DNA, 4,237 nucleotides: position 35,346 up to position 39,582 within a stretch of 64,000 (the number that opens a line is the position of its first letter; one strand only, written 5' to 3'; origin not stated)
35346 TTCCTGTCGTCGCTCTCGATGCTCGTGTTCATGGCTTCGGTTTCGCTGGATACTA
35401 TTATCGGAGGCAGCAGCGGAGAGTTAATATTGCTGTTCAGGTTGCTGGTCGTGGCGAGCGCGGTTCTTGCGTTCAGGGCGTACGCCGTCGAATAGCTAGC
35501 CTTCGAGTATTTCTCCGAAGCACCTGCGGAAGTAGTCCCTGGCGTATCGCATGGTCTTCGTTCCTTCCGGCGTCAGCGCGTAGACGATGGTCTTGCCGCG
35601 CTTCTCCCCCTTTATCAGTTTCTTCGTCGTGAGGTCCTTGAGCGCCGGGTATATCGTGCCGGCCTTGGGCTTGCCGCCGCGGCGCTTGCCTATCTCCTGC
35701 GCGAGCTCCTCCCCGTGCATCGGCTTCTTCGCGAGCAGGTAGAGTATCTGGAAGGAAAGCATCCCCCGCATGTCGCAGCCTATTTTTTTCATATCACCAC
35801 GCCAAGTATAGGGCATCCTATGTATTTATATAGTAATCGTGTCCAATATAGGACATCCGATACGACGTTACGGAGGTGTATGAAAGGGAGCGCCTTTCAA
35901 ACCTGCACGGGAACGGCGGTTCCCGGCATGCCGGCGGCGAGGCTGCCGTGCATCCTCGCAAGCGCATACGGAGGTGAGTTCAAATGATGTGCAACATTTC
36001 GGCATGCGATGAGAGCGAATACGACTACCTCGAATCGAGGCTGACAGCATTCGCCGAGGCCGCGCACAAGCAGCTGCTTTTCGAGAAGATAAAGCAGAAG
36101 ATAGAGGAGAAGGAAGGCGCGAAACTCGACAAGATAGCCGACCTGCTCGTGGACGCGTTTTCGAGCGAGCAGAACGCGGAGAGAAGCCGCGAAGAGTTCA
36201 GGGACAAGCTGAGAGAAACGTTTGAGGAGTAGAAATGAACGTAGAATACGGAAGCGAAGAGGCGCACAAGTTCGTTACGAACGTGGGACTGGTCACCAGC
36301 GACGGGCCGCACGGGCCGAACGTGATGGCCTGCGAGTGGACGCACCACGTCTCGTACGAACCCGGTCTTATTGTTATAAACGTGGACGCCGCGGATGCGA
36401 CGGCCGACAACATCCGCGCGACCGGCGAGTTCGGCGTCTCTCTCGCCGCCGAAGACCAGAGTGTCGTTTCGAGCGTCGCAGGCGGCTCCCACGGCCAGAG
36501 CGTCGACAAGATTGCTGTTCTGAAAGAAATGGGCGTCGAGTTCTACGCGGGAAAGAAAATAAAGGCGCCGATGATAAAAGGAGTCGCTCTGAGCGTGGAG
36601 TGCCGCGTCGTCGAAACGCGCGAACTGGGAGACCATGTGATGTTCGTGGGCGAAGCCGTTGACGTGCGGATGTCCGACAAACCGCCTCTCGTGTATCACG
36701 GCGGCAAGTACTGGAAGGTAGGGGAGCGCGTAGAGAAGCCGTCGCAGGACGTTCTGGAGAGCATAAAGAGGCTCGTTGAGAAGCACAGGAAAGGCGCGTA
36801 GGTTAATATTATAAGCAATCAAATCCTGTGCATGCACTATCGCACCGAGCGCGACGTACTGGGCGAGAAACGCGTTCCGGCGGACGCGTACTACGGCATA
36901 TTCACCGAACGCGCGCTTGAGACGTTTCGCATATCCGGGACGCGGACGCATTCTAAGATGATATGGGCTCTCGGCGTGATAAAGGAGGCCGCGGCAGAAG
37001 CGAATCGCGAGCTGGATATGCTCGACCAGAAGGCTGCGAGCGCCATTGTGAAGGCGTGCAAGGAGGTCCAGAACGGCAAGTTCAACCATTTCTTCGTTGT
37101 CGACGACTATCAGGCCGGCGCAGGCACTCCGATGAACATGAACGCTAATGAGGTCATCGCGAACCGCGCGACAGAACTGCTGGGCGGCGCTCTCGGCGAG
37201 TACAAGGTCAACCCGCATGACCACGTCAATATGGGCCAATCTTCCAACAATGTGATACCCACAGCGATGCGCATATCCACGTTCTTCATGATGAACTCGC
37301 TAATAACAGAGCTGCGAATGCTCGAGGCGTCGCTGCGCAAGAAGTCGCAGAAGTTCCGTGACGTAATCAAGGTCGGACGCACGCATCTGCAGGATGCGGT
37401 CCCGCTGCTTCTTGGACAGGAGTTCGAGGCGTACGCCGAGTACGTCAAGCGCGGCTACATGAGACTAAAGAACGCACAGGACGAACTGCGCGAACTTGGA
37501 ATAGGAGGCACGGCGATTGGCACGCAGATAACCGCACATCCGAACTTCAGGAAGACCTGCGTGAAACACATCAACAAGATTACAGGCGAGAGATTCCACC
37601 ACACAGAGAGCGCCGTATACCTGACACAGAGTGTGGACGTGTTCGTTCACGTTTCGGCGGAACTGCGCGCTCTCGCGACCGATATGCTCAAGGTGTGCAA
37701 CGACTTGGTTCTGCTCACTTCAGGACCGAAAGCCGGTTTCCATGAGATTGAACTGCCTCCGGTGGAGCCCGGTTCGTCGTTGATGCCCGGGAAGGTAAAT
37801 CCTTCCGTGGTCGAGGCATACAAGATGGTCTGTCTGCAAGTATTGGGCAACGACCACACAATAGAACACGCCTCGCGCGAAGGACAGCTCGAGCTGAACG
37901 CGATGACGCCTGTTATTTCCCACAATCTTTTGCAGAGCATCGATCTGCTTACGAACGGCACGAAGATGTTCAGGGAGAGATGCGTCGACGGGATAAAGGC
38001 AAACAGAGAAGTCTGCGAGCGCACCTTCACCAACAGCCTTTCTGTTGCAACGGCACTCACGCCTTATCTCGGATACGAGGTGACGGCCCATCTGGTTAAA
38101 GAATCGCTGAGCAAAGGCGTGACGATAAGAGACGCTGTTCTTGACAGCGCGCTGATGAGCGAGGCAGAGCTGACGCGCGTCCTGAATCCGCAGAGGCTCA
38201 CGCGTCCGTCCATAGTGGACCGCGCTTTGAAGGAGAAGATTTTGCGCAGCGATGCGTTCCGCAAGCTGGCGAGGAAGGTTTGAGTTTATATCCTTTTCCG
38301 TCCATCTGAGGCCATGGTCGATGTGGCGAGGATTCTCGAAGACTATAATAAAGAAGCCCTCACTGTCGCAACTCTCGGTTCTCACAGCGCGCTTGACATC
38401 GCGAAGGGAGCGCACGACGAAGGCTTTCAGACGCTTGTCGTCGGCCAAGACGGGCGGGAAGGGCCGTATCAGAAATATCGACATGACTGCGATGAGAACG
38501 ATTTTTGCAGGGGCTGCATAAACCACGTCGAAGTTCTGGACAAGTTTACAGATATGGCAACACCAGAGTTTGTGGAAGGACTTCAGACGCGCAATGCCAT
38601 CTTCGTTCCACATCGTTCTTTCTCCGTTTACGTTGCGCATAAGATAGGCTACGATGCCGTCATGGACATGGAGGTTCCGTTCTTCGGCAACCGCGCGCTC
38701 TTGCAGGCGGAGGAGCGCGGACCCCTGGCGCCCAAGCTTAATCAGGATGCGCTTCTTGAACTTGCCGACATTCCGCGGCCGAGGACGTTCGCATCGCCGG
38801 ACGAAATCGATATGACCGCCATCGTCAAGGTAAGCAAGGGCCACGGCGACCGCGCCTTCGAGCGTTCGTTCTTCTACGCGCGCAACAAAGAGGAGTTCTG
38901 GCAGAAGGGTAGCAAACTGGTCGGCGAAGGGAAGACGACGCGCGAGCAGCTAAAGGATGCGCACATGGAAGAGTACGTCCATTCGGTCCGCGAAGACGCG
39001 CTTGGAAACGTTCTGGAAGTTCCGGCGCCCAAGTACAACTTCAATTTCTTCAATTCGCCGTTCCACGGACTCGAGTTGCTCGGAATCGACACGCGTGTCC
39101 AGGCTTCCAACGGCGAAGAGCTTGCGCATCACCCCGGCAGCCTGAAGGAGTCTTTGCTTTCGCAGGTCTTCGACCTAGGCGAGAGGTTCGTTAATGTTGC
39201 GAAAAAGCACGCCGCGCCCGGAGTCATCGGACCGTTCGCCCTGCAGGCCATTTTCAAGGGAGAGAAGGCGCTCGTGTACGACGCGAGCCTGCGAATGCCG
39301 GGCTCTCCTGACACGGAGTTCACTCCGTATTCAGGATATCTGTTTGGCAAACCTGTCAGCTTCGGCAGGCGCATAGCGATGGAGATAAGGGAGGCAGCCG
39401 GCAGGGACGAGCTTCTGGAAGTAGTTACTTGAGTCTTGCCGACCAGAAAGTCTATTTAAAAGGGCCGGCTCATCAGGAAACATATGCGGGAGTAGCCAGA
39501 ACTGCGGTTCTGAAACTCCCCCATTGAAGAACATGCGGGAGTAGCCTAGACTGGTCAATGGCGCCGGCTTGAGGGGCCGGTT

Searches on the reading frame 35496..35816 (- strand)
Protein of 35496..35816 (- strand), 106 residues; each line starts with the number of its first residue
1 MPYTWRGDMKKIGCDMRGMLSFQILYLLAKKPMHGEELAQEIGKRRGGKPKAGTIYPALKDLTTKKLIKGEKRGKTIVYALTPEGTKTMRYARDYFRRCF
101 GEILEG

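Call 56: search_protein_families(library=pfam, max_evalue=0.00001, proteins=[window:35496-35816:-])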
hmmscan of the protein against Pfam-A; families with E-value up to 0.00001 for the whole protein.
window:35496-35816:- (106 aa): 1 family
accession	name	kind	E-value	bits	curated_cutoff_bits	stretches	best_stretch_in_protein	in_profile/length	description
PF03551.20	PadR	-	3.2e-14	53.1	27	1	24-89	1-73/75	Transcriptional regulator PadR-like family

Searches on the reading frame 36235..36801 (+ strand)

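Call 56: search_protein_families(library=pfam, max_evalue=0.00001, proteins=[window:36235-36801:+])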
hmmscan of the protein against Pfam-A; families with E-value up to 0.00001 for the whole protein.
window:36235-36801:+ (188 aa): 1 family
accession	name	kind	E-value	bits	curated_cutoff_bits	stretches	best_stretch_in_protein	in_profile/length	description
PF01613.24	Flavin_Reduct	-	1.2e-31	110.3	27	1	12-160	3-150/153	Flavin reductase like domain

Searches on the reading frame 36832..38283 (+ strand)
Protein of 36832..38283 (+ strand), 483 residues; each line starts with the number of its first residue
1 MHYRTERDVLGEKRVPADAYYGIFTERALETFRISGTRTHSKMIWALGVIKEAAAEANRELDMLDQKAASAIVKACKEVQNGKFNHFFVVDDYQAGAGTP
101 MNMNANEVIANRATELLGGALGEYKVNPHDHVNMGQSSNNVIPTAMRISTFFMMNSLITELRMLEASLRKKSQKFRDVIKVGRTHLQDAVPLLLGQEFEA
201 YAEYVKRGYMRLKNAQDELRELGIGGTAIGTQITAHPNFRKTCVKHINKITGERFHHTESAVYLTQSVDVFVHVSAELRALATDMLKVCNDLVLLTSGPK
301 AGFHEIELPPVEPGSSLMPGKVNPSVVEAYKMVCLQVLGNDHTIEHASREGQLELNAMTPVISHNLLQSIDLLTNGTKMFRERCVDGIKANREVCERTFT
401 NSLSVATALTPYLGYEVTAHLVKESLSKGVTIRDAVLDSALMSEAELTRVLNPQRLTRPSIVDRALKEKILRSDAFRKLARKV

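Call 11: search_protein_families(library=ncbifam, proteins=[window:36832-38283:+])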
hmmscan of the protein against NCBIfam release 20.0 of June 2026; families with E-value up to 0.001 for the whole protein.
window:36832-38283:+ (483 aa): 18 families
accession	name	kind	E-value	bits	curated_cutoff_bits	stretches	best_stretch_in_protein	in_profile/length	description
NF008909.0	PRK12273.1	subfamily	9.1e-184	611.7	510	1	2-465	4-470/474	aspartate ammonia-lyase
TIGR00839.1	aspA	equivalog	2.2e-158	528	681.2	1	4-465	1-465/468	aspartate ammonia-lyase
TIGR00979.1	fumC_II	equivalog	4.8e-145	483.8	664.75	1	3-456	1-456/458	class II fumarate hydratase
NF011092.0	PRK14515.1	subfamily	1.2e-143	479.5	876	1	4-467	12-476/479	aspartate ammonia-lyase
NF009089.0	PRK12425.1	equivalog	1.8e-109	366.6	840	1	4-456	3-457/464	class II fumarate hydratase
TIGR00838.1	argH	equivalog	2.2e-21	76.4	279.5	1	131-440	100-408/455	argininosuccinate lyase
TIGR00928.1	purB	equivalog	1.7e-18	66.6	326.2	1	121-331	80-284/436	adenylosuccinate lyase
NF008964.0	PRK12308.1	equivalog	2e-17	62.8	657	1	132-414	103-375/624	argininosuccinate lyase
NF006554.0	PRK09053.1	equivalog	6.8e-17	61.4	595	1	52-458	36-426/453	3-carboxy-cis,cis-muconate cycloisomerase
TIGR02426.1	protocat_pcaB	equivalog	4.3e-16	58.8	355.75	1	50-336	27-287/338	3-carboxy-cis,cis-muconate cycloisomerase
NF004631.0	PRK05975.1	equivalog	2.5e-12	46.4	371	1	46-333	32-289/352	3-carboxy-cis,cis-muconate cycloisomerase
NF052536.2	CoM_syn_XcbD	exception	2e-10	40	600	1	132-458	101-424/443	3-sulfopropionylcysteine synthase XcbD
NF006764.0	PRK09285.1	equivalog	1.7e-09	36.6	446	1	144-325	129-305/456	adenylosuccinate lyase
NF002563.0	PRK02186.1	subfamily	1.2e-08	33.7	625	1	131-410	509-779/890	argininosuccinate lyase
NF006500.1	PRK08937.2-4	subfamily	1.3e-08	34.1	626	1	129-456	98-431/448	adenylosuccinate lyase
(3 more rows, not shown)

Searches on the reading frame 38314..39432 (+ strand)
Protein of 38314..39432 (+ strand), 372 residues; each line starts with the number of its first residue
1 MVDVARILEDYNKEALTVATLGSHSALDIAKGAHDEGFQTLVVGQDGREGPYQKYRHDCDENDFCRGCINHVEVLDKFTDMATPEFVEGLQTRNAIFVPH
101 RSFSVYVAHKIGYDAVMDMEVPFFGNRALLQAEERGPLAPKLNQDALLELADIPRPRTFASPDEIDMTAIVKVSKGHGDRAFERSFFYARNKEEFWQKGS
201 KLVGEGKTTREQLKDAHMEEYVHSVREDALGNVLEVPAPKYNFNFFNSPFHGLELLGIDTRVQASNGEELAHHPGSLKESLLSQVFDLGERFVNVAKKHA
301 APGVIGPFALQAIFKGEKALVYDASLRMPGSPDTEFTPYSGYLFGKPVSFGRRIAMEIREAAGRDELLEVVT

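Call 11: search_protein_families(library=ncbifam, proteins=[window:38314-39432:+])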
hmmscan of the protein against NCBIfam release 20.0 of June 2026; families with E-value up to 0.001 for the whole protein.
window:38314-39432:+ (372 aa): 6 families
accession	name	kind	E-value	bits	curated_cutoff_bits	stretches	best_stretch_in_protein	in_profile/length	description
NF009780.0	PRK13278.1-5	equivalog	2.3e-63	214.4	556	2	3-264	6-231/361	formate--phosphoribosylaminoimidazolecarboxamide ligase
NF009783.0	PRK13278.2-4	equivalog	6.6e-55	186.4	590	2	3-264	4-226/356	formate--phosphoribosylaminoimidazolecarboxamide ligase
NF009779.0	PRK13278.1-3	equivalog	5.4e-39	134.2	580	2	16-263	3-203/333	formate--phosphoribosylaminoimidazolecarboxamide ligase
NF009778.0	PRK13278.1-1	equivalog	7e-37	127.2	570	2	12-263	16-225/356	formate--phosphoribosylaminoimidazolecarboxamide ligase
NF009781.0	PRK13278.1-6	subfamily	8.9e-35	120.2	603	2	3-198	6-177/356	formate--phosphoribosylaminoimidazolecarboxamide ligase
NF009782.0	PRK13278.2-1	equivalog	1.7e-25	89.9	482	1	237-372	165-310/310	formate--phosphoribosylaminoimidazolecarboxamide ligase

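Call 32: find_homologous_proteins(query=window:38314-39432:+, max_evalue=1e-40)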
Query window:38314-39432:+ (372 aa): 2922 proteins with E <= 1e-40 among 7890 candidates; the best 120 are listed.
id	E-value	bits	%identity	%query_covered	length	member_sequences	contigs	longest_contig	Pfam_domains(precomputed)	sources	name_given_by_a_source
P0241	3.3e-248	841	100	99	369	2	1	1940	PF06849.19,PF06973.18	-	-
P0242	5.6e-104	366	53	99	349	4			PF06849.19,PF06973.18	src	-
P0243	2.8e-92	328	48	100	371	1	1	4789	PF06849.19,PF06973.18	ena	-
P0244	5.9e-91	324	49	96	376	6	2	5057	PF06849.19,PF06973.18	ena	-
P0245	1.2e-90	323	45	99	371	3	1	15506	PF06849.19,PF06973.18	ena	-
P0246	1.9e-90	322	47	98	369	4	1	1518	PF06849.19,PF06973.18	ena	-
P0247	2.2e-90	322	46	99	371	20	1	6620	PF06849.19,PF06973.18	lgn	-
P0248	2.8e-90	321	47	100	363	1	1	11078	PF06849.19,PF06973.18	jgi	jgi:5-formaminoimidazole-4-carboxamide-1-(beta)-D-ribofuranosyl 5'-monophosphate synthetase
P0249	7.0e-90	320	45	100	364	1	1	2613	PF06849.19,PF06973.18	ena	-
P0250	5.0e-89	317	48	98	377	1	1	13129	PF06849.19,PF06973.18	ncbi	-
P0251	1.4e-88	316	47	98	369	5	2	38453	PF06849.19,PF06973.18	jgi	-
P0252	2.2e-87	312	47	98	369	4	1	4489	PF06849.19,PF06973.18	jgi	-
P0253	2.4e-87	312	47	96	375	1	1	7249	PF06849.19,PF06973.18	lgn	-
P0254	2.7e-87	312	45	100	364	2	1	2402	PF06849.19,PF06973.18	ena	-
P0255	1.4e-86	309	44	99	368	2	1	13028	PF06849.19,PF06973.18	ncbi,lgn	-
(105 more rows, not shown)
